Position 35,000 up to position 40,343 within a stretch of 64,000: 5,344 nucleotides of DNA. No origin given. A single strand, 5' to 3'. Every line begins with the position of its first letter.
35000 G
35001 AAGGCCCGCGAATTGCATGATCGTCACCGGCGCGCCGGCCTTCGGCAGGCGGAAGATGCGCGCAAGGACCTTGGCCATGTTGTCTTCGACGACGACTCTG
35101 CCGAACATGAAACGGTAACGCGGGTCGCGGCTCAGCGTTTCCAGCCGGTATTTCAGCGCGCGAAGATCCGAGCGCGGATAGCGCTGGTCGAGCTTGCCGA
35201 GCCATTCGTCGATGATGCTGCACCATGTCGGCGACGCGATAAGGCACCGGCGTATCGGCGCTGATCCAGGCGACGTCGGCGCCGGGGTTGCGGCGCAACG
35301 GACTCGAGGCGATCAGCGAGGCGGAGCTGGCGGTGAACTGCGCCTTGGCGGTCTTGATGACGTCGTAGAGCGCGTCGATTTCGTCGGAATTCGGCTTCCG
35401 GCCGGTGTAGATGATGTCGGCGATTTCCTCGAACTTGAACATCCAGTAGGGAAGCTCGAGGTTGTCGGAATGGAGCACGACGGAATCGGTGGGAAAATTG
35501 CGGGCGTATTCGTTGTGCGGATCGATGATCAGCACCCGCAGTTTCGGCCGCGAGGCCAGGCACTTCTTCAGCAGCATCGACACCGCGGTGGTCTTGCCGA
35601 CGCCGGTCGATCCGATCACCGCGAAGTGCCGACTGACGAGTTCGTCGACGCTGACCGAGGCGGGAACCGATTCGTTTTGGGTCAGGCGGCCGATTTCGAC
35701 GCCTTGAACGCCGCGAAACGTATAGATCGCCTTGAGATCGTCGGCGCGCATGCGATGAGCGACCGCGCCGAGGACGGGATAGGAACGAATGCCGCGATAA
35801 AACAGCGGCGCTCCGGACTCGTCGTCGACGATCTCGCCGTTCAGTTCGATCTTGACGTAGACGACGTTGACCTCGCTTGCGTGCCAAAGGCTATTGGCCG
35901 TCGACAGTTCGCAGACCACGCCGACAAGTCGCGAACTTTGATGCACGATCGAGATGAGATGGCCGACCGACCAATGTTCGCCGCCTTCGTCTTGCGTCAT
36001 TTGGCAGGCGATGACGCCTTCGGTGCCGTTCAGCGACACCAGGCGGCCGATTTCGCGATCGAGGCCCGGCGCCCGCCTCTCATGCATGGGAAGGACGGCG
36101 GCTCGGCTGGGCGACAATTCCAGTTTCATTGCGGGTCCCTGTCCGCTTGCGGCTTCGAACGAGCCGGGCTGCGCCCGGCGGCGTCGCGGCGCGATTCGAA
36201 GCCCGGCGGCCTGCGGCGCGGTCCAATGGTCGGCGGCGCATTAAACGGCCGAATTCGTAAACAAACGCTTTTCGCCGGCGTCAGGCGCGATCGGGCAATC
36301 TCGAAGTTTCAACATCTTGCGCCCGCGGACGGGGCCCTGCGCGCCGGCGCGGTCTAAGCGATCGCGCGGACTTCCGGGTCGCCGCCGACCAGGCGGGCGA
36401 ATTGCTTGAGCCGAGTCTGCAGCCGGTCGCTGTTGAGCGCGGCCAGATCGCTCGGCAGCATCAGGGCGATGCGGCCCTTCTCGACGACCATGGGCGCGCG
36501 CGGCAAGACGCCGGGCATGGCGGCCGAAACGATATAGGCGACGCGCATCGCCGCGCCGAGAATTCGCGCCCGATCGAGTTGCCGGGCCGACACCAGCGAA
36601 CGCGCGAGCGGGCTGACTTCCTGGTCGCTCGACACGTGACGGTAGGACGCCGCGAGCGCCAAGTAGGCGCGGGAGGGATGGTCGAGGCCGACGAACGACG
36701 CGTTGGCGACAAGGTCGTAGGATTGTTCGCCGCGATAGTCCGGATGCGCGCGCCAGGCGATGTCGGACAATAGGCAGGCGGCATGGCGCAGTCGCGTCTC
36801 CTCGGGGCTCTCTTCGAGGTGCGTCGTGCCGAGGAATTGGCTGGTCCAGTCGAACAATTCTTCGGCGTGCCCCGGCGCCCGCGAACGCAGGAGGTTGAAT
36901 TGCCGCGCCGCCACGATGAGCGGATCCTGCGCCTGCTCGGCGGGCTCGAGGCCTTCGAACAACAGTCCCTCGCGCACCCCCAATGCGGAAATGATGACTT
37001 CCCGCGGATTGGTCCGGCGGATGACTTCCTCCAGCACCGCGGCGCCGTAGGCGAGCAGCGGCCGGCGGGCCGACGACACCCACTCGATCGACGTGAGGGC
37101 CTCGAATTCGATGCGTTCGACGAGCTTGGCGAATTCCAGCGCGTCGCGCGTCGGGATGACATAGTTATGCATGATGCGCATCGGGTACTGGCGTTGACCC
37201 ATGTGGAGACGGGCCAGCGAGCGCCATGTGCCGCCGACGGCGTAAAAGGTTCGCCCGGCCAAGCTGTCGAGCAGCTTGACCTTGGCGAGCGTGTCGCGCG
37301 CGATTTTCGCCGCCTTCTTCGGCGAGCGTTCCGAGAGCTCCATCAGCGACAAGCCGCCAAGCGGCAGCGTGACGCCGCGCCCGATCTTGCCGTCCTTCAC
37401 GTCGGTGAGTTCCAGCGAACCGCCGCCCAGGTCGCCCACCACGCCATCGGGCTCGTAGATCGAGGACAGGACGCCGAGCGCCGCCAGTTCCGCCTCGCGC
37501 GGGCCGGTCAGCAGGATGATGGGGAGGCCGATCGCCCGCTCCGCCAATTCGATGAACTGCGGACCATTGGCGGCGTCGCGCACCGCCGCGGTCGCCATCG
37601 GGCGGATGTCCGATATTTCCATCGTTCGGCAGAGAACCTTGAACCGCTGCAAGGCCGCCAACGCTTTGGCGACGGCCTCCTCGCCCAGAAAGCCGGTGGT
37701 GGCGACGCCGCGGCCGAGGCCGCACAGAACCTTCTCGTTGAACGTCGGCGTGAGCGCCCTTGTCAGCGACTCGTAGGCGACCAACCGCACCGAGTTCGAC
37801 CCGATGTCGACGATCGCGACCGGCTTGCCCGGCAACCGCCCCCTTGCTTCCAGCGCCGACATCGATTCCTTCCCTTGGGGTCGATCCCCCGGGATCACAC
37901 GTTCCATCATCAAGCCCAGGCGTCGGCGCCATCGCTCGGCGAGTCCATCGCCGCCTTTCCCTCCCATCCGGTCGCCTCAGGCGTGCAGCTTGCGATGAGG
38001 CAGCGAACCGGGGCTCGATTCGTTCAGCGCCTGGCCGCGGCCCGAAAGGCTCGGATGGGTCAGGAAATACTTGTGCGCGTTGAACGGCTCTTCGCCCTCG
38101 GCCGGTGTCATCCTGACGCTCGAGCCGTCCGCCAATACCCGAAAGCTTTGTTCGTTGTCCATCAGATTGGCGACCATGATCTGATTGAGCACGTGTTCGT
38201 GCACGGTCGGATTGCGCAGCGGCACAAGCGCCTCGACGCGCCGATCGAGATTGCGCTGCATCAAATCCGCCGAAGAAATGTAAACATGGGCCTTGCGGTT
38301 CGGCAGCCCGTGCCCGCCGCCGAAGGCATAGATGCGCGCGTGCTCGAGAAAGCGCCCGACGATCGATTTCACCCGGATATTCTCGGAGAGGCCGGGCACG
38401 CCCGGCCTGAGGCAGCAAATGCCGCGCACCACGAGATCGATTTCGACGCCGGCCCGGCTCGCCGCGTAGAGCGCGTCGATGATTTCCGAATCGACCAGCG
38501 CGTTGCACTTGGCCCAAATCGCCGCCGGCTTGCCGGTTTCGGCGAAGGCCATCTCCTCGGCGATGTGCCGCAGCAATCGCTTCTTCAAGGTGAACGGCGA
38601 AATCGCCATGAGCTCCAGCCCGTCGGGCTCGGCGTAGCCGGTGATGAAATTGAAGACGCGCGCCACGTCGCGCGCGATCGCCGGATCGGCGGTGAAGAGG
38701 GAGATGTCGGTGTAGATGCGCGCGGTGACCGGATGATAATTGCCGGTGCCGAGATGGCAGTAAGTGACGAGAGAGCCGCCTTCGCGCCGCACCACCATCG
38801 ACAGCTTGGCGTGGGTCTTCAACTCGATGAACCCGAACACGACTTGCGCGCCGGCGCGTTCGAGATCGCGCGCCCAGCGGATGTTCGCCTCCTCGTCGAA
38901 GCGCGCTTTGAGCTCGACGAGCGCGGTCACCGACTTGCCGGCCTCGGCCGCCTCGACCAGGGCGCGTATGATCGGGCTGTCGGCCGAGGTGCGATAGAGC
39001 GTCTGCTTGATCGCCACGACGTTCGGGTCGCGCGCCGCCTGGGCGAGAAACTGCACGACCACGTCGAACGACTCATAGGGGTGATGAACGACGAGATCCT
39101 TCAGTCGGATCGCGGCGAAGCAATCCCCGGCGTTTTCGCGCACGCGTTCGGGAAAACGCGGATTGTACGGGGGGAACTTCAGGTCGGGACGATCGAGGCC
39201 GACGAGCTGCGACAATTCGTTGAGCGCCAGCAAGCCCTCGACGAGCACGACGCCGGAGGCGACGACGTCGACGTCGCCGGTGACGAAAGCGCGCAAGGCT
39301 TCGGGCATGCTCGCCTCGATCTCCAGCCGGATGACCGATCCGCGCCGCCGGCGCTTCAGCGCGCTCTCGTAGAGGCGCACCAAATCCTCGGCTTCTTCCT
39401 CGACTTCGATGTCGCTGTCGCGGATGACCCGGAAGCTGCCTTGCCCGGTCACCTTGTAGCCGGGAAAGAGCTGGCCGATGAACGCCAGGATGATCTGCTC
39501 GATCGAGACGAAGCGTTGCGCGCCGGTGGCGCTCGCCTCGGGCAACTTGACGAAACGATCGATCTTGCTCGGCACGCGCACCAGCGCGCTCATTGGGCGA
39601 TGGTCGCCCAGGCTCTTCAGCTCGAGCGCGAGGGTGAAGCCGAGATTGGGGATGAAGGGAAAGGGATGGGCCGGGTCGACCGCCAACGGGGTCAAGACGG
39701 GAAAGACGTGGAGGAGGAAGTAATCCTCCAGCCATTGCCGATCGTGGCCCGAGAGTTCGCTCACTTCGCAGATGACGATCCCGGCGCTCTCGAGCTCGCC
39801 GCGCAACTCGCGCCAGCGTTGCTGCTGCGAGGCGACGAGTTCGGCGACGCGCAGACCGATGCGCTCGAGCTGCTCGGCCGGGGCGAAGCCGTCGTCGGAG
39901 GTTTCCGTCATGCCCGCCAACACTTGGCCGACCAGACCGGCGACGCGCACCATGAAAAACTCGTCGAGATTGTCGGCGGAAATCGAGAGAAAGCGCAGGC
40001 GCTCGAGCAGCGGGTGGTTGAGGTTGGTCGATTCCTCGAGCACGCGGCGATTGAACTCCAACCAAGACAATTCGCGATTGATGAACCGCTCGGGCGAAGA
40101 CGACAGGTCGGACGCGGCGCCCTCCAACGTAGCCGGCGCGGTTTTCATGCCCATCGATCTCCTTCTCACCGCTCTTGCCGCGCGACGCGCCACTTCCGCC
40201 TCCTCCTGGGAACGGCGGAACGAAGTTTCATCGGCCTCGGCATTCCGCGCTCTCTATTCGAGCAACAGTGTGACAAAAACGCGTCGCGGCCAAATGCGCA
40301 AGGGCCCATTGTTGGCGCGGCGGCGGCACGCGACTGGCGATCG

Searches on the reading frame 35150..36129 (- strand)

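Call 82: search_protein_families(library=pfam, proteins=[window:35150-36129:-], max_evalue=0.0001)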
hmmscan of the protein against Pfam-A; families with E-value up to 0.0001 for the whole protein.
window:35150-36129:- (326 aa): 2 families
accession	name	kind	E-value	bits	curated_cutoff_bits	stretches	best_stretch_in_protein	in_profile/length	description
PF01935.23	DUF87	-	4.5e-32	112.4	23.2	1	144-303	1-145/220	Helicase HerA, central domain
PF10412.15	TrwB_AAD_bind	-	3.4e-06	26.6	20.5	1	163-216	12-63/387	Type IV secretion-system coupling protein DNA-binding domain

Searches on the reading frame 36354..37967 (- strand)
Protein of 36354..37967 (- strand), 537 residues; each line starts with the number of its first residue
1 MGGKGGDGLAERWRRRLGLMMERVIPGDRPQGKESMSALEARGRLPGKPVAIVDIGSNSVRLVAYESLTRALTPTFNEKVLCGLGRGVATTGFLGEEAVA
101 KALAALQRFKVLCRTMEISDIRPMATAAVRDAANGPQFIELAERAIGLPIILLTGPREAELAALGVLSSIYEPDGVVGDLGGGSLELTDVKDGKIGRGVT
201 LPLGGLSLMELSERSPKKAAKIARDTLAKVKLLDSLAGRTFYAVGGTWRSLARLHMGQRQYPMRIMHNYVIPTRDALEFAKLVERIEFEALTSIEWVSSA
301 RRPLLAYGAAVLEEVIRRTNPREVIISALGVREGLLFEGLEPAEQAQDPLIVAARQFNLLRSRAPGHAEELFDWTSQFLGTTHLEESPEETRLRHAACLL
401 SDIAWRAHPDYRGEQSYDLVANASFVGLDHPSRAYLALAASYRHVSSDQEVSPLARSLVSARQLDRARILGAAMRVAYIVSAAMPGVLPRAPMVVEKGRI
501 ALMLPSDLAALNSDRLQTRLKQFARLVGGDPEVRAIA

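Call 82: search_protein_families(library=pfam, proteins=[window:36354-37967:-], max_evalue=0.0001)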
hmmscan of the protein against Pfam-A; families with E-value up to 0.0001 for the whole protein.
window:36354-37967:- (537 aa): 2 families
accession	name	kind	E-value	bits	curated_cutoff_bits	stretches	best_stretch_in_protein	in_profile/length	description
PF21697.3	Ppx_C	-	9.4e-58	195.8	27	1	350-528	1-181/187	Exopolyphosphatase, C-terminal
PF02541.22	Ppx-GppA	-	8.9e-42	143.9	27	1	71-340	9-282/285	Ppx/GppA phosphatase family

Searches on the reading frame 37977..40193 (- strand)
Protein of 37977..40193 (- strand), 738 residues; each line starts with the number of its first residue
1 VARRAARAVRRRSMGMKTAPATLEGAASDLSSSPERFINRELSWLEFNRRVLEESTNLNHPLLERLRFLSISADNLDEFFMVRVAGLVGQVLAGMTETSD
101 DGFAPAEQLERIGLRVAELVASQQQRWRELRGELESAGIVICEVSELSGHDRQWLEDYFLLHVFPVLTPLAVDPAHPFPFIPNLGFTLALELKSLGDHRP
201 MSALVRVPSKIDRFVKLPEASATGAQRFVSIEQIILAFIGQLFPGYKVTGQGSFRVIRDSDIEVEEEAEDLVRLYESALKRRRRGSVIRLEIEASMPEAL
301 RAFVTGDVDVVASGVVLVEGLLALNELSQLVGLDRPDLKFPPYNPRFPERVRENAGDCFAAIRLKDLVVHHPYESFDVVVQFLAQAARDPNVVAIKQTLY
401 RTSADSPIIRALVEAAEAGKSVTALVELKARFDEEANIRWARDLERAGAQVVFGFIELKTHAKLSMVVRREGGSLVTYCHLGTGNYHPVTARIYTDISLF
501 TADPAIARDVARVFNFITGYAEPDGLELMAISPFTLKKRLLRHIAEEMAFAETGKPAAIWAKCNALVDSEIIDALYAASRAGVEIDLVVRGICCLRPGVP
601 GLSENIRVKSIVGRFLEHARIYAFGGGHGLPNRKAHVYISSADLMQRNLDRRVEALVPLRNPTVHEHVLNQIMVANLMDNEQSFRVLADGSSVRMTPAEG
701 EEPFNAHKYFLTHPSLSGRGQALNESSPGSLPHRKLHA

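Call 82: search_protein_families(library=pfam, proteins=[window:37977-40193:-], max_evalue=0.0001)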
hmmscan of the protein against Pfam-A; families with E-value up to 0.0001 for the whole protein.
window:37977-40193:- (738 aa): 5 families
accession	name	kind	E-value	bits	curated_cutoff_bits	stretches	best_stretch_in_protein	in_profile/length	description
PF17941.7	PP_kinase_C_1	-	9.1e-75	250.3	25.7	1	358-522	2-166/167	Polyphosphate kinase C-terminal domain 1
PF13090.12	PP_kinase_C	-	3.5e-58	196.3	25.8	1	530-706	2-171/172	Polyphosphate kinase C-terminal domain 2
PF02503.22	PP_kinase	-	3.1e-57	193.7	31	1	151-330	2-183/183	Polyphosphate kinase middle domain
PF13089.11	PP_kinase_N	-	4.6e-36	123.8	23.8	1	37-141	1-106/107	Polyphosphate kinase N-terminal domain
PF13091.12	PLDc_2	-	2.1e-10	41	27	0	402-515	19-129/132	PLD-like domain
